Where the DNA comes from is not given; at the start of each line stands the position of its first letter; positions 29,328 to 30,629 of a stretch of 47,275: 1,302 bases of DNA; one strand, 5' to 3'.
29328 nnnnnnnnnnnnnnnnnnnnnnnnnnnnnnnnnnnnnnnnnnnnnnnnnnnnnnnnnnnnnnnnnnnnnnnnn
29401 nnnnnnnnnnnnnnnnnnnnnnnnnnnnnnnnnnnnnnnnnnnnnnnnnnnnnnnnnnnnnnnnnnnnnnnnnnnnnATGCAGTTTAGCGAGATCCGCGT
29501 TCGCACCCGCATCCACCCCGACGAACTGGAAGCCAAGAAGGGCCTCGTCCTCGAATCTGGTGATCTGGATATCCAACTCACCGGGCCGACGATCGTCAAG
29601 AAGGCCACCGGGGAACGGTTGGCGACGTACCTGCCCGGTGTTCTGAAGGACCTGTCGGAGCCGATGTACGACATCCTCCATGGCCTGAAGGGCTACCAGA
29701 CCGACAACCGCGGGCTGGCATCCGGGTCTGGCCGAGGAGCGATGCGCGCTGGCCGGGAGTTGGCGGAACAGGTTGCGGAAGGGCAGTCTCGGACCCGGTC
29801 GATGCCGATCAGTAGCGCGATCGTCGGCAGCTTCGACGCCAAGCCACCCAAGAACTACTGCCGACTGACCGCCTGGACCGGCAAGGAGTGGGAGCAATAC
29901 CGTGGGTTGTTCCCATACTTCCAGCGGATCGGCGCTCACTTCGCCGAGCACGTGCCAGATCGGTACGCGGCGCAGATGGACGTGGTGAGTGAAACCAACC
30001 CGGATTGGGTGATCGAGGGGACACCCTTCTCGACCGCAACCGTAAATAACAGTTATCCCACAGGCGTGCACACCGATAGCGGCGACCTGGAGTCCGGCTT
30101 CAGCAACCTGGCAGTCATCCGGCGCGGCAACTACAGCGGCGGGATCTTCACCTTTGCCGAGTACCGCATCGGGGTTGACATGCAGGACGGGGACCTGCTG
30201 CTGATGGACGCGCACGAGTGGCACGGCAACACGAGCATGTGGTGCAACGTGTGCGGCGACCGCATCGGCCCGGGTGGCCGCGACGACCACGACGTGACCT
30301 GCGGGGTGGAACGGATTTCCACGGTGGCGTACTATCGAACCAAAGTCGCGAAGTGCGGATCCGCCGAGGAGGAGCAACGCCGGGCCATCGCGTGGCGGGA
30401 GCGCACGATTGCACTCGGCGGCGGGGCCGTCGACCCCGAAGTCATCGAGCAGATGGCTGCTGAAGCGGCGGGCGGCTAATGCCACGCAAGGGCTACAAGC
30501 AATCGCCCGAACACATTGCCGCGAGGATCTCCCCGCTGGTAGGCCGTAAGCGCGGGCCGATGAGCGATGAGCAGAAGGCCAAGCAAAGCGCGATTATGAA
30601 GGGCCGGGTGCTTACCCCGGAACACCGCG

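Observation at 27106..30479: Candidate post-replicative DNA base hypermodification operon: TET/JBP-like dioxygenase, P-loop kinase, Cys-phosphatase and an all-alpha protein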

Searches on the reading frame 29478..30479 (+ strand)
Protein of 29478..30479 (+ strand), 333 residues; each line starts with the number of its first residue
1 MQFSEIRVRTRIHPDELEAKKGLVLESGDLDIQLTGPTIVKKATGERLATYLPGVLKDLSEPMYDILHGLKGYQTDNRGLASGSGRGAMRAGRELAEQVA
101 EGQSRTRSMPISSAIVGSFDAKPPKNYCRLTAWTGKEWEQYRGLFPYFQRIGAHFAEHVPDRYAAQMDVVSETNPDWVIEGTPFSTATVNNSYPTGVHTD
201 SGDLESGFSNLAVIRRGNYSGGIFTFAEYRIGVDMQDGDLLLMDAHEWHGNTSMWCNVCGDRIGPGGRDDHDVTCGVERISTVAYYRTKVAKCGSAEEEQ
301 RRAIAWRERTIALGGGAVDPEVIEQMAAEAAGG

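Call 3: search_protein_families(library=pfam, proteins=[window:29478-30479:+], max_evalue=0.1)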
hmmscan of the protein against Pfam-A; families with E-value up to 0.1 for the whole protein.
window:29478-30479:+ (333 aa): 1 family
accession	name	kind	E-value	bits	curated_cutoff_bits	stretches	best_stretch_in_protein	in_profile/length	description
PF12851.13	Tet_JBP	-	1e-17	64.3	34.9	1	123-262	12-155/164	Oxygenase domain of the 2OGFeDO superfamily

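Call 4: search_protein_families(library=phrogs, proteins=[window:29478-30479:+], max_evalue=0.01)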
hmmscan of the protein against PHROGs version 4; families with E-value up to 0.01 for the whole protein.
window:29478-30479:+ (333 aa): 2 families
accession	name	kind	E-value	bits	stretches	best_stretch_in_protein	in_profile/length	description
phrog_24024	-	unknown function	3.1e-53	182.3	1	106-303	187-372/433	-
phrog_6059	-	moron, auxiliary metabolic gene and host takeover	3.7e-06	27.8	1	100-252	68-222/292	queuine tRNA-ribosyltransferase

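Call 7: search_dna_similar(query=window:29478-30479:+, collection=phages, mode=protein, max_rows=40)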
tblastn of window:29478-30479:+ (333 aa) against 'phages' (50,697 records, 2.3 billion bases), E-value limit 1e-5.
Records with a match: 13; places in all: 13; records where one place covers at least 80% of the query: 0.
Best place of each record, by identity: <60% 13.
By first word of the organism name: Methylophilales 4; Caulobacter 2; Nonlabens 2; Synechococcus 2; Pelagibacter 1; Stenotrophomonas 1; Phage 1.
By host as written in the record: Methylophilales_sp._H5P1 4; Caulobacter crescentus CB15 2; Persicivirga sp. IMCC12024 2; Synechococcus sp. CBW1002 2; Candidatus Pelagibacter sp. HTCC7211 1; Stenotrophomonas maltophilia D1571 1; - 1.
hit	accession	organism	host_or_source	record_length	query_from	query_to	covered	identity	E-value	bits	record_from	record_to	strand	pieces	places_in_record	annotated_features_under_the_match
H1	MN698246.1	Pelagibacter phage HTVC112P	Candidatus Pelagibacter sp. HTCC7211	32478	107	302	59%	38.3%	5e-35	140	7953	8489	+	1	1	DnaJ chaperone protein /putative SNF2 DNA repair protein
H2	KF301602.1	Caulobacter phage Cr30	Caulobacter crescentus CB15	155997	106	309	61%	36.2%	1e-30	127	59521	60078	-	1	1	putative SNF2 DNA repair protein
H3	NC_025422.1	Caulobacter phage Cr30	Caulobacter crescentus CB15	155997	106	309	61%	36.2%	1e-30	127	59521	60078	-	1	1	putative SNF2 DNA repair protein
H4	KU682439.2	Stenotrophomonas phage vB_SmaS-DLP_6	Stenotrophomonas maltophilia D1571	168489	110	302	58%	36.9%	2e-25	112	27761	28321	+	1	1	SNF2 DNA repair protein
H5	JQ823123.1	Nonlabens phage P12024L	Persicivirga sp. IMCC12024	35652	110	299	57%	37.4%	5e-34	137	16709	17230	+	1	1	hypothetical protein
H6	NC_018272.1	Nonlabens phage P12024L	Persicivirga sp. IMCC12024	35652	110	299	57%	37.4%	5e-34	137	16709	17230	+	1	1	hypothetical protein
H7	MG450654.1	Synechococcus phage S-CBWM1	Synechococcus sp. CBW1002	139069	41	254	64%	27.8%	1e-13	78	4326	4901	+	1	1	putative SNF2 DNA repair protein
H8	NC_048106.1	Synechococcus phage S-CBWM1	Synechococcus sp. CBW1002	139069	41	254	64%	27.8%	1e-13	78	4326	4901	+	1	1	putative SNF2 DNA repair protein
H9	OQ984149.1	Phage C48C1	-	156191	104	302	60%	29.3%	6e-12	72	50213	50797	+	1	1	hypothetical protein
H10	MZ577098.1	Methylophilales phage Melnitz-3 EXVC039M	Methylophilales_sp._H5P1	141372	130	254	38%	25.2%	2e-6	56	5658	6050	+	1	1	hypothetical protein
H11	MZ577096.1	Methylophilales phage Melnitz-2 EXVC040M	Methylophilales_sp._H5P1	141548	130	254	38%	25.2%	2e-6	56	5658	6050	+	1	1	hypothetical protein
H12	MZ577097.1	Methylophilales phage Melnitz EXVC044M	Methylophilales_sp._H5P1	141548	130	254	38%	25.2%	2e-6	56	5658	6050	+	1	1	hypothetical protein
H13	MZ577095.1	Methylophilales phage Melnitz-1 EXVC043M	Methylophilales_sp._H5P1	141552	130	254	38%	25.2%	2e-6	56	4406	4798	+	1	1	hypothetical protein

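Call 32: find_related_loci(query=window:29478-30479:+, collection=viral_contigs, flank=6000)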
Query window:29478-30479:+ (333 aa) in viral_contigs; peptide patterns used: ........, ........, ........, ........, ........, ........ (x = any residue, [..] = any of these).
29 stretches matched a pattern; 24 encode a relative of the query (tblastn E <= 1e-3); 24 distinct loci.
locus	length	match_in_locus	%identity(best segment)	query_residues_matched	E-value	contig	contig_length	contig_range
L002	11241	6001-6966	55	3-333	1e-112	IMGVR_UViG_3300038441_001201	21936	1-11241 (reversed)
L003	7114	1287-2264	49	3-330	2e-105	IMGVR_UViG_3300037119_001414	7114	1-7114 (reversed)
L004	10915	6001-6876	51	3-310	1e-97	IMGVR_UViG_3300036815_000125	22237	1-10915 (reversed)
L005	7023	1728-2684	49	1-320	2e-94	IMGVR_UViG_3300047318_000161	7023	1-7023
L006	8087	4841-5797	49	1-320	2e-94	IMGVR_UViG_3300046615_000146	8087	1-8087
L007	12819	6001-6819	53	5-303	7e-94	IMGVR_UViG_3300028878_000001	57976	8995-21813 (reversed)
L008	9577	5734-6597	48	3-304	2e-89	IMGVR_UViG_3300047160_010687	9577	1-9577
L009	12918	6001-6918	47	5-315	8e-89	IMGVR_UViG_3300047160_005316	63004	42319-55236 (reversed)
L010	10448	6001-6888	48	5-315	3e-88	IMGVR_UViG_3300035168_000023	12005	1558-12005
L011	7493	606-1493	48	5-315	3e-88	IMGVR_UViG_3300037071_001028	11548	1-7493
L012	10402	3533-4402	44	1-309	1e-86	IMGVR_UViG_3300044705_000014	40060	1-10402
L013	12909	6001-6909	45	1-309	7e-86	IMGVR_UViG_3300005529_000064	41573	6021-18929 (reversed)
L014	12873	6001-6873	45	5-309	2e-84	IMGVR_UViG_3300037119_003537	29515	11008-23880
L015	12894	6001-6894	46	3-308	1e-84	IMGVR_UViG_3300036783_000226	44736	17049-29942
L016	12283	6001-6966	45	1-312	3e-84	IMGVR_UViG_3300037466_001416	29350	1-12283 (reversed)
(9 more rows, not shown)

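Call 47: search_protein_families(library=pfam, proteins=[L002:5277-5792:+, L002:3736-4638:+], max_evalue=0.001)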
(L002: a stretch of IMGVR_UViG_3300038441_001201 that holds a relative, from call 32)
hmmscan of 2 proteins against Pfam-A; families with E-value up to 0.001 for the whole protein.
L002:5277-5792:+ (171 aa): 3 families
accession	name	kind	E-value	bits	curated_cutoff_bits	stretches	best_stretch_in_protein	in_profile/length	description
PF18751.7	Ploopntkinase3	-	1e-21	77.8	27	1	4-144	5-158/187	P-loop Nucleotide Kinase3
PF13401.12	AAA_22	-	1.2e-05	26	27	1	3-92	6-101/130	AAA domain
PF13191.12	AAA_16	-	0.00085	20.3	32.6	0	5-24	27-46/167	AAA ATPase domain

L002:3736-4638:+ (300 aa): 0 families

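Call 74: search_protein_families(library=pfam, proteins=[L010:3875-4513:+], max_evalue=0.01)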
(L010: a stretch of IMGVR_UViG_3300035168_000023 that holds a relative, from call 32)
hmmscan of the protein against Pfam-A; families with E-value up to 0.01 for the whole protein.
L010:3875-4513:+ (212 aa): 4 families
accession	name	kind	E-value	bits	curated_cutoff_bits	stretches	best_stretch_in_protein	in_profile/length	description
PF00702.32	Hydrolase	-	2.5e-07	31.7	26.4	1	3-174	4-191/191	haloacid dehalogenase-like hydrolase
PF13242.12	Hydrolase_like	-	0.00039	20.7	22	1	144-191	8-59/75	HAD-hyrolase-like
PF13419.12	HAD_2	-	0.00067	20.3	23.8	1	97-179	90-177/178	Haloacid dehalogenase-like hydrolase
PF12710.13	HAD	-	0.0033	18.3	27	1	3-171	1-189/189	haloacid dehalogenase-like hydrolase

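Call 79: search_solved_structures(query=A7, max_evalue=1, show_alignments=1)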
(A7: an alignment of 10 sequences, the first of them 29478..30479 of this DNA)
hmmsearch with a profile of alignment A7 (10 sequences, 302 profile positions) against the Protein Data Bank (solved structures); distinct sequences matched with E-value up to 1: 0.

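Call 81: find_homologous_proteins(query=window:29478-30479:+, max_evalue=1e-10)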
Query window:29478-30479:+ (333 aa): 1024 proteins with E <= 1e-10 among 5403 candidates; the best 120 are listed.
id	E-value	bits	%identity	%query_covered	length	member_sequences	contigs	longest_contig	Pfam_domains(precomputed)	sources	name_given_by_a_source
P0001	1.0e-226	769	100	100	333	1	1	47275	PF12851.14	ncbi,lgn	ncbi:MAG TPA: hypothetical protein VI341_13775 [Actinomycetota bacterium]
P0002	5.3e-160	550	72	100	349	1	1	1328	PF12851.14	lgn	-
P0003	2.7e-157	541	71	100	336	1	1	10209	PF12851.14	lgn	-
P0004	1.5e-152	526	67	100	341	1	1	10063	PF12851.14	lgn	-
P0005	3.0e-151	521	66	100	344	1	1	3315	PF12851.14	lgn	-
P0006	3.9e-128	445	62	98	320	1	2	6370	PF12851.14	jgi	jgi:hypothetical protein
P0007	1.9e-125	437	59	97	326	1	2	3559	PF12851.14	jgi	jgi:hypothetical protein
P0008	2.6e-124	433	61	98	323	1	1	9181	PF12851.14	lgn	-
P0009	4.6e-123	429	59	99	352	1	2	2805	PF12851.14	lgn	-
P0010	2.3e-120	420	58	100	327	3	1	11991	PF12851.14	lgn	-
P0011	3.1e-120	419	61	99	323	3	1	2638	PF12851.14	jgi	-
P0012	1.5e-118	414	57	100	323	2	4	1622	PF12851.14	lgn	-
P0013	1.1e-117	411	58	100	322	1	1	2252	PF12851.14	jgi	jgi:hypothetical protein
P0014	1.3e-117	411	56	100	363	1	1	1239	PF12851.14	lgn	-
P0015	2.2e-117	410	59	100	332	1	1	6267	PF12851.14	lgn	-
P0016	3.4e-117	409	57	99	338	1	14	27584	PF12851.14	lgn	-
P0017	8.2e-117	408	58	99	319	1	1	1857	PF12851.14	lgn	-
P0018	9.7e-115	401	56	99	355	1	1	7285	PF12851.14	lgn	-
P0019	2.4e-114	400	57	99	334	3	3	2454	PF12851.14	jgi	jgi:hypothetical protein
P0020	2.9e-114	400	57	99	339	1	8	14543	PF12851.14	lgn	-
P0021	9.1e-114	398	57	99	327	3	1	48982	PF12851.14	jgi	-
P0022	9.7e-114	398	57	99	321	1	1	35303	PF12851.14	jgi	jgi:hypothetical protein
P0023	3.8e-112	393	59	99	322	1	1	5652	PF12851.14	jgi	jgi:hypothetical protein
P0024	4.6e-112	393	56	99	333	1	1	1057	PF12851.14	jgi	jgi:hypothetical protein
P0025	8.3e-112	392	56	100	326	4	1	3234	PF12851.14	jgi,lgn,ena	-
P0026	4.3e-110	386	54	99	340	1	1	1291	PF12851.14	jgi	jgi:hypothetical protein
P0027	3.1e-108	380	55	100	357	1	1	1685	PF12851.14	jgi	jgi:hypothetical protein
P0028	2.0e-107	377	55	99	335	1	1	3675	PF12851.14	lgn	-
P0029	2.7e-107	377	55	99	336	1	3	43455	PF12851.14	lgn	-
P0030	4.0e-107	376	55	98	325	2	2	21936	PF12851.14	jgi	jgi:hypothetical protein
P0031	2.1e-105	371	55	99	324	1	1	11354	PF12851.14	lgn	-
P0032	2.2e-105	371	53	99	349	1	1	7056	PF12851.14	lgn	-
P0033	2.6e-105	370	55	99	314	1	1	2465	PF12851.14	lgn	-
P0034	3.1e-105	370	53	93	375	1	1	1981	PF12851.14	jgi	jgi:hypothetical protein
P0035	5.5e-105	369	55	92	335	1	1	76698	PF12851.14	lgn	-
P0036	1.8e-104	368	52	100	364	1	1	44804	PF12851.14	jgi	jgi:hypothetical protein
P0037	2.0e-103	364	56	93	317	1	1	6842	PF12851.14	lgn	-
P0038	3.3e-102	360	53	99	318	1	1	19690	PF12851.14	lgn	-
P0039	2.8e-101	357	52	98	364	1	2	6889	PF12851.14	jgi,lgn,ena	jgi:hypothetical protein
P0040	1.2e-100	355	51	99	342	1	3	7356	PF12851.14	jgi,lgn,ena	-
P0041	1.3e-100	355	50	100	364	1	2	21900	PF12851.14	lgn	-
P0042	1.5e-100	355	51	99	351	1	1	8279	PF12851.14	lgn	-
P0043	3.4e-100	353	55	89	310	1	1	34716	PF12851.14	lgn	-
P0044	1.9e-99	351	51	99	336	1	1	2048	PF12851.14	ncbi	-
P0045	2.0e-99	351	48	99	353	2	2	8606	PF12851.14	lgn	-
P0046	2.8e-99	350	54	98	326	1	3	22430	PF12851.14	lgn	-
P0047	3.5e-99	350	53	93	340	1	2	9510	PF12851.14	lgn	-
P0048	6.6e-99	349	51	98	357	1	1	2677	PF12851.14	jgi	-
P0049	1.1e-98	349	52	99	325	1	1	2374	PF12851.14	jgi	jgi:hypothetical protein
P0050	1.3e-98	348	54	93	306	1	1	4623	PF12851.14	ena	-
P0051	1.5e-98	348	57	92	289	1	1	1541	PF12851.14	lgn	-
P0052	1.7e-98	348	50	100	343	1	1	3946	PF12851.14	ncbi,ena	-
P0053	2.8e-98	347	57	92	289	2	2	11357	PF12851.14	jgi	jgi:hypothetical protein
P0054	3.1e-98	347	59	75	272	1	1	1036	PF12851.14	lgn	-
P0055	4.4e-98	347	49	98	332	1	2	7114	PF12851.14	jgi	jgi:hypothetical protein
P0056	4.8e-98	346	54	89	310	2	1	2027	PF12851.14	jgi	jgi:hypothetical protein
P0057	5.4e-98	346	55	87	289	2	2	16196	PF12851.14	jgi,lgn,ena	-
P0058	7.0e-98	346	50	99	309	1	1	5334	PF12851.14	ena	-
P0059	8.3e-98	346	50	93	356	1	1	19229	PF12851.14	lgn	-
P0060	1.2e-97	345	51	99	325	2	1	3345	PF12851.14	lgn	-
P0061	1.6e-97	345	56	87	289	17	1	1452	PF12851.14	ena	-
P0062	1.9e-97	344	52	100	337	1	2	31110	PF12851.14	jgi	jgi:hypothetical protein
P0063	7.9e-97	342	49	93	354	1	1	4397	PF12851.14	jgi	jgi:hypothetical protein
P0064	1.0e-96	342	48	100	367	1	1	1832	PF12851.14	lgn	-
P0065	1.1e-96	342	49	93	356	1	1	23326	PF12851.14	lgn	-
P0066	2.2e-96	341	51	99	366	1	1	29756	PF12851.14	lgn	-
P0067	2.2e-96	341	55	93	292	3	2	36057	PF12851.14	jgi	-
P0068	2.3e-96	341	50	99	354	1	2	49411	PF12851.14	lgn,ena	-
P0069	2.5e-96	341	55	89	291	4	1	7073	PF12851.14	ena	-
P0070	3.8e-96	340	51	99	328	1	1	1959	PF12851.14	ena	-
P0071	5.8e-96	340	49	98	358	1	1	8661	PF12851.14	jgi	jgi:hypothetical protein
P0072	9.0e-96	339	51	99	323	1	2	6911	PF12851.14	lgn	-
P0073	1.0e-95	339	50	99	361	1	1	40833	PF12851.14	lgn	-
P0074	1.7e-95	338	51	99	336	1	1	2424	PF12851.14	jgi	jgi:hypothetical protein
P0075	1.8e-95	338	48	98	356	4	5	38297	PF12851.14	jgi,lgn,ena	-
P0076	1.8e-95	338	51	94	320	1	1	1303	PF12851.14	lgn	-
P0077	1.9e-95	338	51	100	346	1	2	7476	PF12851.14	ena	-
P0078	1.9e-95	338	52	98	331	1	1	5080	PF12851.14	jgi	jgi:hypothetical protein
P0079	2.6e-95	337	49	99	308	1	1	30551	PF12851.14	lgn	-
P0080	3.1e-95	337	50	99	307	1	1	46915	PF12851.14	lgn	-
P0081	4.8e-95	337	50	93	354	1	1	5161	PF12851.14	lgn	-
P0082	6.9e-95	336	52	95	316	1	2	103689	PF12851.14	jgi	jgi:hypothetical protein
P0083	8.8e-95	336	52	99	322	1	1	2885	PF12851.14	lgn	-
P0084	9.7e-95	336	50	100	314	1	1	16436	PF12851.14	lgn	-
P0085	3.4e-94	334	49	99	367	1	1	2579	PF12851.14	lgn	-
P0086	6.0e-94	333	48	99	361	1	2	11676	PF12851.14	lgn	-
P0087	9.1e-94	332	53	92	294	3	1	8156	PF12851.14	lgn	-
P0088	9.8e-94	332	51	94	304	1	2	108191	PF12851.14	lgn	-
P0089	1.2e-93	332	52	92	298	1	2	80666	PF12851.14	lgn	-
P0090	1.3e-93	332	48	99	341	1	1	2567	PF12851.14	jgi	jgi:hypothetical protein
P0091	1.4e-93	332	52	93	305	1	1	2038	PF12851.14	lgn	-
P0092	1.5e-93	332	48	99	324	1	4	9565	PF12851.14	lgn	-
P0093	1.9e-93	331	48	99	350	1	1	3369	PF12851.14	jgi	-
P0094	2.1e-93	331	50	92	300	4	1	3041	PF12851.14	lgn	-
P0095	3.0e-93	331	50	98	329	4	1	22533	PF12851.14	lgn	-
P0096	3.6e-93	330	49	98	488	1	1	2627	PF18751.8,PF12851.14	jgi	jgi:hypothetical protein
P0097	4.5e-93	330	50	93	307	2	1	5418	PF12851.14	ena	-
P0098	5.5e-93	330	51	99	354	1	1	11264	PF12851.14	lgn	-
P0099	5.9e-93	330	53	92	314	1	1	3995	PF12851.14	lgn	-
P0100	1.1e-92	329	49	94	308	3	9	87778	PF12851.14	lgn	-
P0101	1.1e-92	329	52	92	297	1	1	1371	PF12851.14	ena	-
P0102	1.2e-92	329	52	93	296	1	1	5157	PF12851.14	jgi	jgi:hypothetical protein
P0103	1.2e-92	329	48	89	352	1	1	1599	PF12851.14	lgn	-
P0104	1.5e-92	328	53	92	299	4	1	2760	PF12851.14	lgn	-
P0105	1.6e-92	328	49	99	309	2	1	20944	PF12851.14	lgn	-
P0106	1.7e-92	328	52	92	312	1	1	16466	PF12851.14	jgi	jgi:hypothetical protein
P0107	2.0e-92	328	53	92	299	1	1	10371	PF12851.14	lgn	-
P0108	2.0e-92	328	51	92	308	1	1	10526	PF12851.14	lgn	-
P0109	2.0e-92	328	48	87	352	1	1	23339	PF12851.14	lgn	-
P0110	2.1e-92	328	50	94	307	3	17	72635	PF12851.14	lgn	-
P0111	2.3e-92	328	52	92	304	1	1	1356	PF12851.14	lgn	-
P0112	2.3e-92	328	50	93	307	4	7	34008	PF12851.14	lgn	-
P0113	4.0e-92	327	50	95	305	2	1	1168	PF12851.14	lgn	-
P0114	4.4e-92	327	48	99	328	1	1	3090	PF12851.14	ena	-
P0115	5.5e-92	327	52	92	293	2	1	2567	PF12851.14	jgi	-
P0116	6.7e-92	326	53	91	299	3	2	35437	PF12851.14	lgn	-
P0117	7.5e-92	326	49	88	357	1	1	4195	PF12851.14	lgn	-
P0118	7.6e-92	326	48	99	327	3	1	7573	PF12851.14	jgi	jgi:hypothetical protein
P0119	1.5e-91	325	51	92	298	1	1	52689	PF12851.14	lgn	-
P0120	1.6e-91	325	48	99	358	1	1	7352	PF12851.14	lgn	-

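Call 95: predict_structure(alignment_id=A8)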
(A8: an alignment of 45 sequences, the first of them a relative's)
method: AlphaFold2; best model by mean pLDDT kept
length: 333 residues; sequences in the alignment: 45
mean_pLDDT: 85.3   pTM: 0.84
mean pLDDT of the five models: 85.3, 84.9, 83.9, 83.6, 83.6
residues with pLDDT >= 90: 204; 70-90: 62; 50-70: 48; < 50: 19
segments of 3 or more residues with pLDDT < 50: 88-91, 93-95, 119-125, 331-333
pLDDT, mean of each block of 10 residues (from residue 1): 94 95 95 97 97 98 95 80 57 49 68 72 50 69 94 98 96 93 94 92 89 97 97 98 96 97 92 97 92 86 81 63 60 42
secondary structure, 60 per line:
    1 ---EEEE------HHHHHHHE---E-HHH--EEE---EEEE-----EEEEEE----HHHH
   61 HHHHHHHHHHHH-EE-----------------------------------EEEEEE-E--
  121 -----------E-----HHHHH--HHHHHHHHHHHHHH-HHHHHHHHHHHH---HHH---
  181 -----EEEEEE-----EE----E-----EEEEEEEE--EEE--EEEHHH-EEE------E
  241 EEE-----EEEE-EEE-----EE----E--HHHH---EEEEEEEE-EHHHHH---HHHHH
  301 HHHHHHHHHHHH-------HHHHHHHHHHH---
elements in order: E4-7 H14-20 E32-34 E38-41 E47-52 H57-72 E111-116 H138-142 H145-158 H160-171 E186-191 E209-216 E219-221 E224-226 E231-233 E240-243 E249-252 E254-256 H271-274 E278-285 H288-292 H296-312 H320-330

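Call 100: fold_search(model_id=the predicted structure, library=pdb)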
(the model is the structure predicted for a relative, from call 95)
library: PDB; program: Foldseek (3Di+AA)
matches with E <= 10: 1050; with E <= 0.001: 104
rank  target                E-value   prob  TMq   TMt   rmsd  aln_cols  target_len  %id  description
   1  7w5p_H                7.9e-12  1.00  0.49  0.45   8.9       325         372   14  Crystal Structure of the dioxygenase CcTet from Coprinopsis cinereain bound to 12bp N6-methyldeoxyadenine (6mA) contai (released 2022-03-30)
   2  8jkk_D                1.1e-11  1.00  0.48  0.43   9.8       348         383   14  Crystal Structure of the dioxygenase CcTet from Coprinopsis cinerea bound to 12bp 5-methylcytosine (5mC) containing du (released 2024-03-06)
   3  7w5p_G                1.6e-11  1.00  0.48  0.43   9.4       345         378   14  Crystal Structure of the dioxygenase CcTet from Coprinopsis cinereain bound to 12bp N6-methyldeoxyadenine (6mA) contai (released 2022-03-30)
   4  7vpn_C                4.4e-11  1.00  0.48  0.46  12.8       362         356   14  Crystal Structure of the dioxygenase CcTet from Coprinopsis cinereain in complex with Mn(II) and N-Oxalylglycine (released 2022-03-30)
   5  7w5p_A                4.7e-11  1.00  0.48  0.43   9.2       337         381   13  Crystal Structure of the dioxygenase CcTet from Coprinopsis cinereain bound to 12bp N6-methyldeoxyadenine (6mA) contai (released 2022-03-30)
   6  7vpn_B                5.3e-11  1.00  0.51  0.48   7.5       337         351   13  Crystal Structure of the dioxygenase CcTet from Coprinopsis cinereain in complex with Mn(II) and N-Oxalylglycine (released 2022-03-30)
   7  8jkk_G                6.4e-11  1.00  0.51  0.45   8.7       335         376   15  Crystal Structure of the dioxygenase CcTet from Coprinopsis cinerea bound to 12bp 5-methylcytosine (5mC) containing du (released 2024-03-06)
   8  5cg9_D                6.8e-11  1.00  0.52  0.63   8.3       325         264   15  NgTET1 in complex with 5mC DNA in space group P3221 (released 2015-09-09)
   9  7vpn_A                7.2e-11  1.00  0.49  0.47  10.0       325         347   13  Crystal Structure of the dioxygenase CcTet from Coprinopsis cinereain in complex with Mn(II) and N-Oxalylglycine (released 2022-03-30)
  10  8jkk_A                9.2e-11  1.00  0.49  0.44   9.6       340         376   14  Crystal Structure of the dioxygenase CcTet from Coprinopsis cinerea bound to 12bp 5-methylcytosine (5mC) containing du (released 2024-03-06)
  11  7vpn_D                9.8e-11  1.00  0.50  0.49  11.3       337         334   15  Crystal Structure of the dioxygenase CcTet from Coprinopsis cinereain in complex with Mn(II) and N-Oxalylglycine (released 2022-03-30)
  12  7w5p_D                1.0e-10  1.00  0.46  0.41   9.6       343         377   13  Crystal Structure of the dioxygenase CcTet from Coprinopsis cinereain bound to 12bp N6-methyldeoxyadenine (6mA) contai (released 2022-03-30)
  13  4lt5_A                1.3e-10  1.00  0.51  0.63   4.7       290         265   16  Structure of a Naegleria Tet-like dioxygenase in complex with 5-methylcytosine DNA (released 2013-12-18)
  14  8jkk_J                1.8e-10  1.00  0.48  0.42   9.3       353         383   13  Crystal Structure of the dioxygenase CcTet from Coprinopsis cinerea bound to 12bp 5-methylcytosine (5mC) containing du (released 2024-03-06)
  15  5cg8_A                2.3e-10  1.00  0.52  0.63   8.7       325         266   16  NgTET1 in complex with 5hmC DNA (released 2015-09-09)
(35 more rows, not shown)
